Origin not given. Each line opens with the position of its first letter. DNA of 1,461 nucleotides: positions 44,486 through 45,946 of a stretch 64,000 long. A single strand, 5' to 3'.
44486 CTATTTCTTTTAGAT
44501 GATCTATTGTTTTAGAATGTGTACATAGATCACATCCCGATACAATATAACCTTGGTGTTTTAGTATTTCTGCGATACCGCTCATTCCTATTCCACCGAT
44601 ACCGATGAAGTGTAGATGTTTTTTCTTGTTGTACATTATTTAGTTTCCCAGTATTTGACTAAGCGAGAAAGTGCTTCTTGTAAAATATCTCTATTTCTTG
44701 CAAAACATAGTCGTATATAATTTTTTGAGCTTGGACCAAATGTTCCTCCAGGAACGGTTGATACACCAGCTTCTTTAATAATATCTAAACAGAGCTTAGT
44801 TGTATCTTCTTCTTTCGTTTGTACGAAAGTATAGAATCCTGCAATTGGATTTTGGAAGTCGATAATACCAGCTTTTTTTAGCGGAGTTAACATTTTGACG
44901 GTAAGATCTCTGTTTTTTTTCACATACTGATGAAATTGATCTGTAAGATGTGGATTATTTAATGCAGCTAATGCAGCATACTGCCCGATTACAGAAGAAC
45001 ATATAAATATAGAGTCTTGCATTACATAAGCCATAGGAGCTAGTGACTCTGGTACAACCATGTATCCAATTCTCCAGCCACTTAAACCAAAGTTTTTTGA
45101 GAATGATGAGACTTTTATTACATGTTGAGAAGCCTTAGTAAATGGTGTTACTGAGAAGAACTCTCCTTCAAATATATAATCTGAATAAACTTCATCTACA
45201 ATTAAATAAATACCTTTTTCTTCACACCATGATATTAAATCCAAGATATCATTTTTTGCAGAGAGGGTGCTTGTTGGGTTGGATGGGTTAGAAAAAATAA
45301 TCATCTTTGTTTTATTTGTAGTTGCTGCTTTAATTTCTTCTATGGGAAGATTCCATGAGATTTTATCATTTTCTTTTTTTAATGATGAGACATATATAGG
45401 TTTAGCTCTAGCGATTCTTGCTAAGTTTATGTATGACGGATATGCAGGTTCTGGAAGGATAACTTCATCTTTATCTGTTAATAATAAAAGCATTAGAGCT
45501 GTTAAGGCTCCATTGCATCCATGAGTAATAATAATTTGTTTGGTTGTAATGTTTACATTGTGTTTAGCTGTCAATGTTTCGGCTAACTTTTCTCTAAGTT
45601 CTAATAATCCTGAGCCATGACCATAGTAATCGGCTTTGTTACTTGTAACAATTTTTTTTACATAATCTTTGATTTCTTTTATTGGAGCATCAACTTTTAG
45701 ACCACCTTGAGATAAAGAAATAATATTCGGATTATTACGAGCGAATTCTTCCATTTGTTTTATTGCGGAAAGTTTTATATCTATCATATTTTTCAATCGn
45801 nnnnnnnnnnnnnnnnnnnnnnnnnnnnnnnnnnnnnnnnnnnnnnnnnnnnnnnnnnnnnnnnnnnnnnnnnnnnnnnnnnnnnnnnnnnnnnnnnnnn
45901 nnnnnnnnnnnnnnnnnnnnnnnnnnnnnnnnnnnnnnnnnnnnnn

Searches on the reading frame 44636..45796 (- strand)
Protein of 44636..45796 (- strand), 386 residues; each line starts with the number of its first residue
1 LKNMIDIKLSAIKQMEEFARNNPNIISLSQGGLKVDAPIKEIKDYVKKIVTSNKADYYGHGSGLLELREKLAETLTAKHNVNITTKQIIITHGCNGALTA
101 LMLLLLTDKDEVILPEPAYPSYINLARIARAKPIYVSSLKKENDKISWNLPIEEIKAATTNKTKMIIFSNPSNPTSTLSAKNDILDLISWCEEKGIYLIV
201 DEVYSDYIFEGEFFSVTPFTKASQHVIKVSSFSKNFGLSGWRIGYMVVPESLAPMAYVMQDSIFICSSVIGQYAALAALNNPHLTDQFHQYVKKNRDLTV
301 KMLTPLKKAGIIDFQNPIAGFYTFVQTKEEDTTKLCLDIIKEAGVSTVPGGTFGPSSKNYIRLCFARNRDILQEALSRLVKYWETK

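Call 68: find_homologous_proteins(query=window:44636-45796:-, max_evalue=1e-60)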
Query window:44636-45796:- (386 aa): 171 proteins with E <= 1e-60 among 8000 candidates; the best 120 are listed.
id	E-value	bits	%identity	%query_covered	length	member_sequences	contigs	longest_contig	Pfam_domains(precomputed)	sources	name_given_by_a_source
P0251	4.2e-253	857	100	99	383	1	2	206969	PF04864.20,PF00155.28,PF01041.24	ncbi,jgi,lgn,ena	-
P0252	4.9e-187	640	71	99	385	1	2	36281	PF00155.28,PF01053.27,PF01041.24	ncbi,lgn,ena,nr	ncbi:pyridoxal phosphate-dependent aminotransferase [Candidatus Babeliales bacterium]|nr:pyridoxal p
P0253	8.0e-130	451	52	98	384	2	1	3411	PF00155.28,PF00266.26,PF01041.24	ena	-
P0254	1.1e-128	448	52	99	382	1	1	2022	PF00155.28,PF00266.26,PF01041.24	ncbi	-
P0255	3.9e-125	436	51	99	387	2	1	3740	PF00155.28,PF00266.26,PF01041.24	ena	-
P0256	9.0e-119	415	50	98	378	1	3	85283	PF00155.28,PF01053.27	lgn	-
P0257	4.7e-115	403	49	99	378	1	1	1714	PF00155.28,PF01041.24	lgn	-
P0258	4.8e-115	403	49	99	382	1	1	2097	PF00155.28,PF01053.27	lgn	-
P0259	2.9e-113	397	48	98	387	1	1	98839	PF00155.28,PF01041.24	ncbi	ncbi:MAG: pyridoxal phosphate-dependent aminotransferase [bacterium]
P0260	6.6e-113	396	46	98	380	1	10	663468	PF00155.28,PF00266.26,PF01053.27,PF01041.24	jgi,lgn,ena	jgi:aspartate aminotransferase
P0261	8.7e-113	395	47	98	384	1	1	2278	PF00155.28,PF01041.24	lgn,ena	-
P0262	3.1e-112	393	47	98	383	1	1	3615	PF00155.28,PF00266.26,PF01212.28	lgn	-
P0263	3.1e-112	393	48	98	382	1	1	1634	PF00155.28,PF01041.24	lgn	-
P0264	5.1e-112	393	49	98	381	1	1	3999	PF00155.28,PF01041.24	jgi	jgi:aspartate/methionine/tyrosine aminotransferase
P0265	8.2e-112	392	47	98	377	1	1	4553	PF00155.28,PF00266.26,PF01053.27,PF01041.24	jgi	-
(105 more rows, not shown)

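Call 69: find_encoding_contigs(protein=P0252, flank=4000, max_places=4)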
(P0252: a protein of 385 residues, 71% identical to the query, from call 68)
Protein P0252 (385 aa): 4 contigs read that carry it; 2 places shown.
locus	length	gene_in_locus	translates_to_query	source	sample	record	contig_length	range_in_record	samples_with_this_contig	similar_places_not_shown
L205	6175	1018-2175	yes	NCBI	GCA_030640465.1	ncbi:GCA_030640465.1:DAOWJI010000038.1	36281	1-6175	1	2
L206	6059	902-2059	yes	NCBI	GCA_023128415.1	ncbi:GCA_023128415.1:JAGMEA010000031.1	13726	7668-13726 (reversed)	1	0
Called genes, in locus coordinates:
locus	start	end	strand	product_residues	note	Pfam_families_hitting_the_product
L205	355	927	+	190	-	-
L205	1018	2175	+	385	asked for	PF00155:Aminotran_1_2, PF01041:DegT_DnrJ_EryC1, PF01053:Cys_Met_Meta_PP (weak)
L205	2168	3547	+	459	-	PF01225:Mur_ligase, PF21799:MurD-like_N (weak), PF08245:Mur_ligase_M, PF02875:Mur_ligase_C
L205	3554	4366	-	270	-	-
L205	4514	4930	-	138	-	-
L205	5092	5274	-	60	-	-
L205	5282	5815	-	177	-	PF27226:AF_1845 (weak)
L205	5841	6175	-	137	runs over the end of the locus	PF01245:Ribosomal_L19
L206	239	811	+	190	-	-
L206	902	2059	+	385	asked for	PF00155:Aminotran_1_2, PF01041:DegT_DnrJ_EryC1, PF01053:Cys_Met_Meta_PP (weak)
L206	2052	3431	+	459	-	PF01225:Mur_ligase, PF21799:MurD-like_N (weak), PF08245:Mur_ligase_M, PF02875:Mur_ligase_C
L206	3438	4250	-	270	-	-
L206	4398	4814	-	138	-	-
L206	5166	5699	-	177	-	PF27226:AF_1845 (weak)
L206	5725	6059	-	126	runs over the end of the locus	PF01245:Ribosomal_L19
